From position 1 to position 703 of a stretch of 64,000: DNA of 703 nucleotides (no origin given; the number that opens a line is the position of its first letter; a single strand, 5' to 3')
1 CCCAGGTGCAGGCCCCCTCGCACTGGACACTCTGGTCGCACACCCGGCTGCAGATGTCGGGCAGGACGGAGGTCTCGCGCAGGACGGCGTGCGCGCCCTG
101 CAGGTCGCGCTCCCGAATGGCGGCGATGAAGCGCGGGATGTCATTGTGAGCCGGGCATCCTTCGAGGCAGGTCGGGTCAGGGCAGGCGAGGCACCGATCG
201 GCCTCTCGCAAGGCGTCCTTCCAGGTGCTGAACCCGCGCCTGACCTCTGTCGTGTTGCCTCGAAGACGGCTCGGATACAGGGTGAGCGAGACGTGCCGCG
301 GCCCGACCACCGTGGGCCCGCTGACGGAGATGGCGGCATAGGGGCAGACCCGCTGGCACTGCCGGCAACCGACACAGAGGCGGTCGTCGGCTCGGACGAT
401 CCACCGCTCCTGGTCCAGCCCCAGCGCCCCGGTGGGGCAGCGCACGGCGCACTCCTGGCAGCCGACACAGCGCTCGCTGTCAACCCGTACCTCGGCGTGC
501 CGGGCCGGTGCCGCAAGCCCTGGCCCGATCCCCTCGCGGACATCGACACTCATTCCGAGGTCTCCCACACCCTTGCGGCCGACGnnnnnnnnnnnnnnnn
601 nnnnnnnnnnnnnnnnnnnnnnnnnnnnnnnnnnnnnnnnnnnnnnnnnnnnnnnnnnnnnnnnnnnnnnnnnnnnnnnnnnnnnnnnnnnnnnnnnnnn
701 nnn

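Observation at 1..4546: DosS/DosR-like redox sensor pair divergent from a NapH-like polyferredoxin plus GltD-like Fe-S oxidoreductase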

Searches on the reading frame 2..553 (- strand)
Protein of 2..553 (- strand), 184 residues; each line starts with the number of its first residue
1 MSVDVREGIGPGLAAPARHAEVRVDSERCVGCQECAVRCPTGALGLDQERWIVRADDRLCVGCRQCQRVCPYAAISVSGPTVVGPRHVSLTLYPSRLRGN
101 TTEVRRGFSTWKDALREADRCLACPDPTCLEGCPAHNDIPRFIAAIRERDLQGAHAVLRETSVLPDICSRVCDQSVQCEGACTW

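Call 6: search_protein_families(library=pfam, proteins=[window:2-553:-], max_evalue=0.01)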
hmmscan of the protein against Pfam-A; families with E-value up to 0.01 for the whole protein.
seq(184 aa): 12 families
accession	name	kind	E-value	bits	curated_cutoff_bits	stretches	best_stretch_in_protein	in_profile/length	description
PF14691.11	Fer4_20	-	1.6e-27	96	25.8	1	100-183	4-86/113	Dihydroprymidine dehydrogenase domain II, 4Fe-4S cluster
PF12838.12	Fer4_7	-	1.9e-12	47.9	27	3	18-43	27-52/52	4Fe-4S dicluster domain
PF00037.32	Fer4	-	3.5e-11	42.9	21.1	2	23-44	2-23/24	4Fe-4S binding domain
PF13237.11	Fer4_10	-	2.9e-10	40.4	25.5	2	22-71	2-53/53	4Fe-4S dicluster domain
PF14697.11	Fer4_21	-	1.8e-09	38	35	1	23-75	2-57/59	4Fe-4S dicluster domain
PF13484.11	Fer4_16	-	2.5e-09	38.2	30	2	60-135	2-65/66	4Fe-4S double cluster binding domain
PF12837.12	Fer4_6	-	7.7e-09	35.5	25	2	53-75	2-24/24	4Fe-4S binding domain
PF13187.11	Fer4_9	-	3.5e-07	30.6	27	1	28-75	1-52/52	4Fe-4S dicluster domain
PF12797.12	Fer4_2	-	4.1e-07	30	24.5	2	51-72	1-22/22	4Fe-4S binding domain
PF13183.11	Fer4_8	-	0.00037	21.4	27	0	26-42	51-67/68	4Fe-4S dicluster domain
PF13459.11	Fer4_15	-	0.00077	20.6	22.4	0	22-41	1-20/66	4Fe-4S single cluster domain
PF13534.11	Fer4_17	-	0.0035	18.3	22.2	0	26-42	43-59/61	4Fe-4S dicluster domain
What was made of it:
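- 1..553 (-): First 184 codons of a 608-aa cytoplasmic Fe-S flavoprotein, cut by the window edge. It has an N-terminal 2x[4Fe-4S] ferredoxin domain followed by an NfnB/GltD-type Fer4_20 domain. The FAD/NAD(P)H domain lies beyond the window. Pfam Fer4_20 1.6e-27 and Fer4 families (call 6).
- Checked: They carry a 2x[4Fe-4S] ferredoxin domain plus Fer4_20/PF14691 (1.6e-27) (call 6).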

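Call 9: search_protein_families(library=ncbifam, proteins=[window:2-553:-], max_evalue=0.001)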
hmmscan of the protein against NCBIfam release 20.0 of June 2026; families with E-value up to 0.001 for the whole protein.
seq(184 aa): 74 families (the best 25 are shown)
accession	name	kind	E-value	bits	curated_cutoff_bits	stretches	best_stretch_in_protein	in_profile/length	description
NF009414.0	PRK12778.1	equivalog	2.9e-25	88.6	1103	1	97-183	308-393/752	bifunctional dihydroorotate dehydrogenase B NAD binding subunit/NADPH-dependent glutamate synthase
NF009413.0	PRK12775.1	equivalog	2.1e-24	85.4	1895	1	100-182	313-394/1006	putative trifunctional 2-polyprenylphenol hydroxylase/glutamate synthase subunit beta/ferritin domain-containing protein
TIGR01316.1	gltA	equivalog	3.5e-24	85.4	471.75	1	102-183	10-92/449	NADPH-dependent glutamate synthase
NF009408.0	PRK12769.1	equivalog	8.6e-21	73.7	1003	1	101-183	208-290/659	formate-dependent uric acid utilization protein AegA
TIGR01318.1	gltD_gamma_fam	subfamily_domain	5.5e-20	71.4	482.95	1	102-183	24-104/467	glutamate synthase, small subunit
NF009451.0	PRK12809.1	equivalog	2.2e-18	65.9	1154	1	104-183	194-273/639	formate-dependent uric acid utilization protein YgfT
NF010590.0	PRK13984.1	equivalog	1.3e-17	63.2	946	1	101-183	173-250/611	putative oxidoreductase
NF009410.0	PRK12771.1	subfamily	1e-14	54.1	516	2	127-182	48-101/566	NAD(P)-binding protein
TIGR02951.1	DMSO_dmsB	equivalog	1.7e-11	44.4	214.1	2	35-76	72-113/161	DMSO/selenate family reductase complex B subunit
NF040864.1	HgcB_ferredoxin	equivalog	1.5e-10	40.8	99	1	22-78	9-64/93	mercury methylation ferredoxin HgcB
TIGR01317.1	GOGAT_sm_gam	subfamily_domain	1.6e-10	40.4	447.7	1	102-183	26-106/485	glutamate synthase small subunit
TIGR04395.1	cutC_activ_rSAM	equivalog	6.7e-09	35.4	360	1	17-80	44-108/309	choline TMA-lyase-activating enzyme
TIGR02700.1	flavo_MJ0208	hypoth_equivalog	9.2e-09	34.9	251.35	1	23-81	144-200/234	dihydromethanopterin reductase (acceptor)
NF045663.1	diclust_near_Sec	equivalog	9.5e-09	33.9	530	1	118-183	9-72/759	pyridine nucleotide-disulfide oxidoreductase/dicluster-binding protein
NF043069.1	T4HPD_activ_SAM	equivalog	9.9e-09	35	425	1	19-80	43-102/299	trans-4-hydroxy-L-proline dehydratase activase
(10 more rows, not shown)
